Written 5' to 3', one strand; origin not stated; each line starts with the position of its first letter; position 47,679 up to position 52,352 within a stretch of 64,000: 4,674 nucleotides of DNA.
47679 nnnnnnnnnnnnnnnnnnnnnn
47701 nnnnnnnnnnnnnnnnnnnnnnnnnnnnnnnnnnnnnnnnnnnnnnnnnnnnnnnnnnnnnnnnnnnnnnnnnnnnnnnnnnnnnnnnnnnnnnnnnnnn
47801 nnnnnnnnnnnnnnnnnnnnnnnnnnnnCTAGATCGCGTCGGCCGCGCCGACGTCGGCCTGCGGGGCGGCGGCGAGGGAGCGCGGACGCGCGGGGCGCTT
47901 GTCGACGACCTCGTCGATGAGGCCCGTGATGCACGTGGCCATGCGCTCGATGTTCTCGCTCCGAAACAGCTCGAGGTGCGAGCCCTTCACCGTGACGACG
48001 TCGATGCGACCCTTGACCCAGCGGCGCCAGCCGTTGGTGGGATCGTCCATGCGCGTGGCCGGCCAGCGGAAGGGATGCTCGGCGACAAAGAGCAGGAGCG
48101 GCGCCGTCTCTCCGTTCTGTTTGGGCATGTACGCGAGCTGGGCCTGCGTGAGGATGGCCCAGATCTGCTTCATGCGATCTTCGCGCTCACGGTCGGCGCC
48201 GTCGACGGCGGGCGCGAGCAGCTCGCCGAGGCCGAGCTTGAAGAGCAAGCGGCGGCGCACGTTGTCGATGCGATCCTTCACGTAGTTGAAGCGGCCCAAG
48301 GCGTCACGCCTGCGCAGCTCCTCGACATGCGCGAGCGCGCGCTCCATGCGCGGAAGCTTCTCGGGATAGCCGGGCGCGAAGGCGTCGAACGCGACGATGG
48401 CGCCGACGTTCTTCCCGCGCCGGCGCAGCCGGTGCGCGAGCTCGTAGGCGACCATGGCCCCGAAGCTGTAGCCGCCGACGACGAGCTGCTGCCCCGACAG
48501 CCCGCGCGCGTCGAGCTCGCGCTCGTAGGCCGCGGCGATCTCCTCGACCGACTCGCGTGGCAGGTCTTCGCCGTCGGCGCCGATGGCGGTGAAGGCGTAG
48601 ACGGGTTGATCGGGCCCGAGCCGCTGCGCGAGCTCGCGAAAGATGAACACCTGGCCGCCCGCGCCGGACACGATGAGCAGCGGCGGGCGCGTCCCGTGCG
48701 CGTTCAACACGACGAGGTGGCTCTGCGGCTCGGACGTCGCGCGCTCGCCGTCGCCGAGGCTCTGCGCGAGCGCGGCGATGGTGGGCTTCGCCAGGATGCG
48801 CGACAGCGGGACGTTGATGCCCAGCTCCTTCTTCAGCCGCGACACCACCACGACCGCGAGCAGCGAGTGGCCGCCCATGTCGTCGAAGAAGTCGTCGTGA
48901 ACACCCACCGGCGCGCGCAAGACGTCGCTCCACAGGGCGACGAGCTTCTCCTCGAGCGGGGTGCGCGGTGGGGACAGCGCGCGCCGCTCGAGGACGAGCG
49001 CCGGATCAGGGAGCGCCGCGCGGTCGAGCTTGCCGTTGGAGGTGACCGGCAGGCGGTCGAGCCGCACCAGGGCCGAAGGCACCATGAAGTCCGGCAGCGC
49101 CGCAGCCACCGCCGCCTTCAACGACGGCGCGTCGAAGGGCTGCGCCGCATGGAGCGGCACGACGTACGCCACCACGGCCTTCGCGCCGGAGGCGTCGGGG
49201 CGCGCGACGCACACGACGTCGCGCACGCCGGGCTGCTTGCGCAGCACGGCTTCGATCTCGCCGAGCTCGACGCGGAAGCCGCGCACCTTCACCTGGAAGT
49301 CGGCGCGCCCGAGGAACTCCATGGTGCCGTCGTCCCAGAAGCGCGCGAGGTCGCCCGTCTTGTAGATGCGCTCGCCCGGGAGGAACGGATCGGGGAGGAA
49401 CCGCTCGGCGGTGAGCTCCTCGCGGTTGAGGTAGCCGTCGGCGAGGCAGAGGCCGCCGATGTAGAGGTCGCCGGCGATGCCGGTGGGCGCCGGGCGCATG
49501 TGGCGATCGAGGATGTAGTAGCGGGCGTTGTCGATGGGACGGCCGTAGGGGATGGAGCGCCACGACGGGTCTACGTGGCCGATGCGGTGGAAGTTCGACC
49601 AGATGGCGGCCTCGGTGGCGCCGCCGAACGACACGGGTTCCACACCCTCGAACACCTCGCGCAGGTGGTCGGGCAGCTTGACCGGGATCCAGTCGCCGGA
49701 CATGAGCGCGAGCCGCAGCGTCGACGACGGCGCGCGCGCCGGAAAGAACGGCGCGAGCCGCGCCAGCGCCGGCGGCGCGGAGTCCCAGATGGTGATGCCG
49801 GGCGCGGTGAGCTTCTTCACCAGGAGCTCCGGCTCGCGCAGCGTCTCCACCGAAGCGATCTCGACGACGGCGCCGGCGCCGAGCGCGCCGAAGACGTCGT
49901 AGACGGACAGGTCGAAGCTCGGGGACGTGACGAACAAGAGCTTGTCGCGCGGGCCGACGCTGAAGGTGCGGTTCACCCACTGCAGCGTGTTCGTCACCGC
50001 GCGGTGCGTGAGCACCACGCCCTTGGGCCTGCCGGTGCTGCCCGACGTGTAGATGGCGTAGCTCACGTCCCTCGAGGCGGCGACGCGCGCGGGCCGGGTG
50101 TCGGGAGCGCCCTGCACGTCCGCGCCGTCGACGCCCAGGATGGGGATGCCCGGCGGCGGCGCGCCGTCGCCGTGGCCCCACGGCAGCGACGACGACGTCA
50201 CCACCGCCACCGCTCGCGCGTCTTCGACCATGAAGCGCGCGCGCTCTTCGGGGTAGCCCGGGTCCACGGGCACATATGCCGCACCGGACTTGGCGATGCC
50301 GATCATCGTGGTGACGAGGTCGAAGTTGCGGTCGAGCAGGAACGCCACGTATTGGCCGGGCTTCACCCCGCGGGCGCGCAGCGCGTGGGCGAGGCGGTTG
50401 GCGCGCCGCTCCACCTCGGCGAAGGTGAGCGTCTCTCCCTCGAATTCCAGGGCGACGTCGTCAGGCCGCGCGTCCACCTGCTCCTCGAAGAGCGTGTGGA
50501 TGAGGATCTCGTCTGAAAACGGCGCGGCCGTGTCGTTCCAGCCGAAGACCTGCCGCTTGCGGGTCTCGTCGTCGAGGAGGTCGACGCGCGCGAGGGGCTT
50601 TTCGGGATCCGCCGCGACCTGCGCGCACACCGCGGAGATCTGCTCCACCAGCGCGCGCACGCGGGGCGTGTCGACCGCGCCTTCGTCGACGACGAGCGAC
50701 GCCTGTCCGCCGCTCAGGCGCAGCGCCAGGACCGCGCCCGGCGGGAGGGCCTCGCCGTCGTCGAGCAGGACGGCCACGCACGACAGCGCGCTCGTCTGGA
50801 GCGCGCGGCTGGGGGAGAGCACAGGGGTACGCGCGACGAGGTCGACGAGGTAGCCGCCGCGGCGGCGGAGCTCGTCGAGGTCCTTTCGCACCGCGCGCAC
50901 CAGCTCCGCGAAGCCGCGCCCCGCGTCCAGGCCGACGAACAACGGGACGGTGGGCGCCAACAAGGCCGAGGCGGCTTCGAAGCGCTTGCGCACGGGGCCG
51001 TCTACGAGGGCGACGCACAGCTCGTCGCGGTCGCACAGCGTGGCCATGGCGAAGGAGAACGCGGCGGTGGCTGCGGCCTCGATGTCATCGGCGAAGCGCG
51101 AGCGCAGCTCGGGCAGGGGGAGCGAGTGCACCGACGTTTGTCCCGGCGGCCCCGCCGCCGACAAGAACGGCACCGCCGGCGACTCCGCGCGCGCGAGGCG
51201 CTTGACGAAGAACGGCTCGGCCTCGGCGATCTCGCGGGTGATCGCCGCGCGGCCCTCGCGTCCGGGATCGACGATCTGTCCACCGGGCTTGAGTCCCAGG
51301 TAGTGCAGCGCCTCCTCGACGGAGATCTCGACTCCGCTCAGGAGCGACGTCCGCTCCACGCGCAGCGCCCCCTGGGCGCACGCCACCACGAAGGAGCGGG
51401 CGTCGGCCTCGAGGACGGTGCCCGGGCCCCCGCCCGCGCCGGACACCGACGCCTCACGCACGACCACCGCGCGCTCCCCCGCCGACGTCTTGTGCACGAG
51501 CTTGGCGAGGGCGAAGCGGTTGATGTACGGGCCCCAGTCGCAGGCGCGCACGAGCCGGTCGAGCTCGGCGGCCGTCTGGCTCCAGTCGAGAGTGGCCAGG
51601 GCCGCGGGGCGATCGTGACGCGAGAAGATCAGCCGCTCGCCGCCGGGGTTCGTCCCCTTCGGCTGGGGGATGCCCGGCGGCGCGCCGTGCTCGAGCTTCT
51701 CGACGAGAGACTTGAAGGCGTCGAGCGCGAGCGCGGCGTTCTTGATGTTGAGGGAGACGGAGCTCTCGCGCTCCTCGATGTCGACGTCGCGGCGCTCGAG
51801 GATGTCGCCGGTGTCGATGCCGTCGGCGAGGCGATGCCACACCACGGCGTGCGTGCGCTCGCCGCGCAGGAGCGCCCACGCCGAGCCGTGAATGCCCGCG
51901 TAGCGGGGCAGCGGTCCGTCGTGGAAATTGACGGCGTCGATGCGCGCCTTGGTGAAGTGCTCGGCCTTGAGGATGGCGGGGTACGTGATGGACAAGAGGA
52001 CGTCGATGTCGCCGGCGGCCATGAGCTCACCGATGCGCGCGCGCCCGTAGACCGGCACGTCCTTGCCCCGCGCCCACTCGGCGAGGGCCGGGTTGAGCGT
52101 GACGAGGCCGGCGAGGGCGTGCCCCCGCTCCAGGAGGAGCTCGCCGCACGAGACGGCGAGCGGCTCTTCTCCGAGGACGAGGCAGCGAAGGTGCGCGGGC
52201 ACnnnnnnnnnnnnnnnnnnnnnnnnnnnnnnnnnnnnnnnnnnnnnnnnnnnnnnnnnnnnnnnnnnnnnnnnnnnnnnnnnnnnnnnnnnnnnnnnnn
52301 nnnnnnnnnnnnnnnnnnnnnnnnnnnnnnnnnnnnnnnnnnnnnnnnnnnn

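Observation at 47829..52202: Atypical NRPS module: formyltransferase initiation domain, C-like linker without HHxxxDG, divergent A5 motif (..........), and a selectivity pocket starting D-L-Y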

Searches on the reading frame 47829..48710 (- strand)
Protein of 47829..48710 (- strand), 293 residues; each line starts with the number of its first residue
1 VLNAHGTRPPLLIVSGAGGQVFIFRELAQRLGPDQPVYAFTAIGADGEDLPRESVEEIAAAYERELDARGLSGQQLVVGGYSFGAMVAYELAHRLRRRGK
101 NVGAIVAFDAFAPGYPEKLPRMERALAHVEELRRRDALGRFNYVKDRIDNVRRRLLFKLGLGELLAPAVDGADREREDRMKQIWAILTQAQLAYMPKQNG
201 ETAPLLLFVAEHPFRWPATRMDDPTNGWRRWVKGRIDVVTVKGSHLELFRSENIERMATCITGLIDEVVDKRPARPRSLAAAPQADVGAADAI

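Call 68: search_protein_families(library=ncbifam, proteins=[window:47829-48710:-], max_evalue=0.01)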
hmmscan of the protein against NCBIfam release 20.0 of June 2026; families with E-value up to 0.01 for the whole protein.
window:47829-48710:- (293 aa): 7 families
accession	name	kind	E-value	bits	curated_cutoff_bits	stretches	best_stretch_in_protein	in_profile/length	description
NF040607.1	mycolic_Pks13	equivalog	1.2e-12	46.2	2100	1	9-117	1424-1523/1680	polyketide synthase Pks13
NF011457.0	PRK14875.1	equivalog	1.4e-06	27.6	307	1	4-98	128-222/372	acetoin dehydrogenase dihydrolipoyllysine-residue acetyltransferase subunit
TIGR02240.1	PHA_depoly_arom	equivalog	0.00012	21.5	250.6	1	9-123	26-142/276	poly(3-hydroxyalkanoate) depolymerase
NF006449.0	PRK08775.1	equivalog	0.0014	17.6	296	1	37-105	103-170/344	homoserine O-succinyltransferase MetX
NF051488.1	bifunc_PcaDC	exception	0.0016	17.6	390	1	6-102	8-106/375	bifunctional 3-oxoadipate enol-lactonase/4-carboxymuconolactone decarboxylase PcaDC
NF007605.2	PRK10252.1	equivalog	0.0018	15.8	2400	1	8-113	1065-1169/1292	enterobactin non-ribosomal peptide synthetase EntF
TIGR03056.1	bchO_mg_che_rel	equivalog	0.005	15.9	172.55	1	8-128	28-150/278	alpha/beta fold hydrolase BchO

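Call 86: search_solved_structures(query=window:47829-48710:-, max_evalue=0.01)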
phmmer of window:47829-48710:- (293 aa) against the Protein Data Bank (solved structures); distinct sequences matched with E-value up to 0.01: 47.
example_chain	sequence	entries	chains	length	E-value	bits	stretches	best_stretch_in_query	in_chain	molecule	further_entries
7crn_A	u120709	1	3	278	1e-15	61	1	3-114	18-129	Non-ribosomal peptide synthetase 4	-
7dxo_A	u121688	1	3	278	2.7e-15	59.7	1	3-114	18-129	Non-ribosomal peptide synthetase 4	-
9f7b_A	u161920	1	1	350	8.8e-13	51.4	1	2-110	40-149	3-hydroxyacyl-[acyl-carrier-protein] dehydratase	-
4zxh_A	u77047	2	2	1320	1.1e-12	51.1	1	8-121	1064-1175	ABBFA_003403 | Tyrocidine synthetase 3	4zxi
5v3z_A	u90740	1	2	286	2.7e-08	36.7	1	6-123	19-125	Polyketide synthase Pks13 (Termination polyketide synthase)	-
5v3w_A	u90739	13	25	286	2.7e-08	36.7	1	6-123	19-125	Polyketide synthase Pks13 (Termination polyketide synthase) | Polyketide synthase Pks13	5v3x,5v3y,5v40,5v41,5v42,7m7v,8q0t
8tqv_A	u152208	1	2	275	2.7e-08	36.7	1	6-123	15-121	Polyketide synthase Pks13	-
7vjt_A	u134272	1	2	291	2.9e-08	36.6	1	6-123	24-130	Polyketide synthase Pks13 (Termination polyketide synthase)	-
7r0x_A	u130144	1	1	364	1.6e-06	30.9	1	19-120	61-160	Polyketide synthase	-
9f48_A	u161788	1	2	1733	2.4e-06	30.3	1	6-123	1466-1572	Polyketide synthase Pks13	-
6ecb_A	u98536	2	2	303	8.8e-06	28.4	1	6-109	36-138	Vlm2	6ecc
5d3k_A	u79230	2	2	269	1.2e-05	28.1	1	24-120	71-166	Erythronolide synthase, modules 5 and 6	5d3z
6vap_A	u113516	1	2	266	1.6e-05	27.6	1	4-113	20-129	Thioesterase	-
1kez_A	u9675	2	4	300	1.7e-05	27.5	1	24-120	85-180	ERYTHRONOLIDE SYNTHASE | 6-deoxyerythronolide-B synthase EryA3, modules 5 and 6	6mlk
1mo2_A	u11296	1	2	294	1.7e-05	27.5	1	24-121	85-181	Erythronolide synthase, modules 5 and 6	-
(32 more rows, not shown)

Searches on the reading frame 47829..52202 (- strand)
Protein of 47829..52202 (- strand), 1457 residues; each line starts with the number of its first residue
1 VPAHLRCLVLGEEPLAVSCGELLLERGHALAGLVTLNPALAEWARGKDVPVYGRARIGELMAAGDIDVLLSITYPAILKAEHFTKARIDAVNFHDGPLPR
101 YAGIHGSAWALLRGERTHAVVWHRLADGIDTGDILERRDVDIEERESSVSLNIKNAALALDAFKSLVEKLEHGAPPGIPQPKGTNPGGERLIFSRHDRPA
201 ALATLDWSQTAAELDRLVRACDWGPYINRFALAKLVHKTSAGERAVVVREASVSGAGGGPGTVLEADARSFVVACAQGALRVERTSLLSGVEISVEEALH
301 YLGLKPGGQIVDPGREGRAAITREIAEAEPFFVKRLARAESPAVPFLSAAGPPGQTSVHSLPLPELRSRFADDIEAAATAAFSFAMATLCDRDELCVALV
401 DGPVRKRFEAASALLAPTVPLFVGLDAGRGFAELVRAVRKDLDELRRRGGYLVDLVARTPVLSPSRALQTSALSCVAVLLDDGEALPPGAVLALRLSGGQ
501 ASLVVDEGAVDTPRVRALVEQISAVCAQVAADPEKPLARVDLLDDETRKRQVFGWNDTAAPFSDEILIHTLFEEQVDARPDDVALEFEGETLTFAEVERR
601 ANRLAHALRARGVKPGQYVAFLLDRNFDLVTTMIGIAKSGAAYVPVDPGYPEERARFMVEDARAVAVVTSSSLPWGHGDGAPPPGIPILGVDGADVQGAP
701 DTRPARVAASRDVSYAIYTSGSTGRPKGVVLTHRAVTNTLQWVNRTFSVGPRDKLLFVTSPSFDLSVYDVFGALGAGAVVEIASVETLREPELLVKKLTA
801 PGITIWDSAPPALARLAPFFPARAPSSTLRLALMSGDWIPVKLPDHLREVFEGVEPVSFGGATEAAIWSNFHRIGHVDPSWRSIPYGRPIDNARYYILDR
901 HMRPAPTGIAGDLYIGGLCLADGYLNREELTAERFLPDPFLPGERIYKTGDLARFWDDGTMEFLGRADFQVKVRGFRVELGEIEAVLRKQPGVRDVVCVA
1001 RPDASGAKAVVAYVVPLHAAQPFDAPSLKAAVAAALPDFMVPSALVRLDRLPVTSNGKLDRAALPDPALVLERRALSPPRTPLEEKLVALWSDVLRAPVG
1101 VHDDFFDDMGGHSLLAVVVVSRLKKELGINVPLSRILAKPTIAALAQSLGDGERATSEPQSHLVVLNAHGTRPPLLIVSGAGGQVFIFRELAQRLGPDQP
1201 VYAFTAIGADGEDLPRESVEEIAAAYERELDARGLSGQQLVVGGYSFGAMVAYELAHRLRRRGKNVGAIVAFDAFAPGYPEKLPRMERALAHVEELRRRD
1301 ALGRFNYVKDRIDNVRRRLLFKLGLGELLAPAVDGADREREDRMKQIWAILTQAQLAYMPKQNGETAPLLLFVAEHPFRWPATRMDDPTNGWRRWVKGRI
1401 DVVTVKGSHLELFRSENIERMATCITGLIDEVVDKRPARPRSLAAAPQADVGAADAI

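Call 4: search_protein_families(library=pfam, proteins=[window:47829-52202:-], max_evalue=0.01)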
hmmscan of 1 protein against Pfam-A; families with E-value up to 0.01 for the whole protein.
window:47829-52202:- (1457 aa): 7 families
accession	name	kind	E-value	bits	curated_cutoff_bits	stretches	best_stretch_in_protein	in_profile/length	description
PF00501.34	AMP-binding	-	3.3e-76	257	29.9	1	572-925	1-384/384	AMP-binding enzyme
PF00975.26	Thioesterase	-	4.3e-24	86.4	26.4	1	1174-1422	2-219/226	Thioesterase domain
PF00550.31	PP-binding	-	9.3e-15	55.1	20.8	1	1085-1147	1-65/67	Phosphopantetheine attachment site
PF13193.12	AMP-binding_C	-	1.1e-13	52.3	24.5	1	982-1058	1-76/76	AMP-binding enzyme C-terminal domain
PF00551.24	Formyl_trans_N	-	1.4e-11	45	26.1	1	60-155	74-169/181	Formyl transferase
PF02911.23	Formyl_trans_C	-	1.1e-08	35.6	21.1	1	203-297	7-94/100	Formyl transferase, C-terminal domain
PF00561.26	Abhydrolase_1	-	0.0018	18.4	25.8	1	1173-1289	1-115/245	alpha/beta hydrolase fold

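Call 5: search_protein_families(library=ncbifam, proteins=[window:47829-52202:-], max_evalue=0.01)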
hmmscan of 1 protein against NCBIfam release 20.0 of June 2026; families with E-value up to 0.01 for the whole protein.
window:47829-52202:- (1457 aa): 115 families (the best 25 are shown)
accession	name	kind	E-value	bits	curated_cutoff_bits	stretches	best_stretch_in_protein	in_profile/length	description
NF004282.0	PRK05691.1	subfamily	1e-141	473.1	4090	1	510-1149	1077-1705/4334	non-ribosomal peptide synthase/polyketide synthase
NF041803.1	NRPS_SolG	exception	2e-138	462.8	2200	1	521-1147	515-1153/1163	solanimycin non-ribosomal peptide synthetase SolG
NF007605.2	PRK10252.1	equivalog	2.9e-124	416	2400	1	506-1277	396-1169/1292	enterobactin non-ribosomal peptide synthetase EntF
TIGR01733.1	AA-adenyl-dom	subfamily_domain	2.1e-122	408.9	317.4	1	593-997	1-408/409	amino acid adenylation domain-containing protein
NF047350.1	aureusi_NRPS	equivalog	3.6e-116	389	2500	1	502-1153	350-979/2373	aureusimine non-ribosomal peptide synthetase AusA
NF038078.1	NRPS_MxcG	equivalog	1.3e-104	350.7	2300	1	523-1159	410-1051/1442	myxochelin non-ribosomal peptide synthetase MxcG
NF003417.0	PRK04813.1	subfamily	1.5e-73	248.1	476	1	572-1064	9-499/505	D-alanine--poly(phosphoribitol) ligase subunit DltA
TIGR01734.1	D-ala-DACP-lig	equivalog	1.2e-72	245.1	559.85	1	573-1064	7-498/504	D-alanine--poly(phosphoribitol) ligase subunit DltA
TIGR03443.1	alpha_am_amid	equivalog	8.8e-71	238.7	1030.1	3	718-1022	422-755/1390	L-aminoadipate-semialdehyde dehydrogenase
TIGR03098.1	ligase_PEP_1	hypoth_equivalog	4.5e-66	223.4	592.35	2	695-1064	147-514/517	acyl-CoA ligase (AMP-forming), exosortase A system-associated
NF004837.0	PRK06187.1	subfamily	4.9e-59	200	476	2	696-1064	155-518/531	long-chain-fatty-acid--CoA ligase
NF005863.0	PRK07798.1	subfamily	7.2e-44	150.2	543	3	568-672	6-110/540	acyl-CoA synthetase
NF004822.0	PRK06178.1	equivalog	1.9e-41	142.3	782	2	884-1064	391-563/571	acyl-CoA synthetase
NF005858.0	PRK07787.1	subfamily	1.7e-39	135.6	575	1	567-1064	2-468/471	acyl-CoA synthetase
NF004511.1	PRK05852.1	equivalog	8.2e-38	130.3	650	1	569-1064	2-500/505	FadD7 family fatty acid--CoA ligase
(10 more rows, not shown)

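Call 81: find_encoding_contigs(protein=window:47832-52202:-, flank=2000, max_places=2)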
Protein seq(1457 aa) (1457 aa): no gene with exactly this product is on record in the collection.
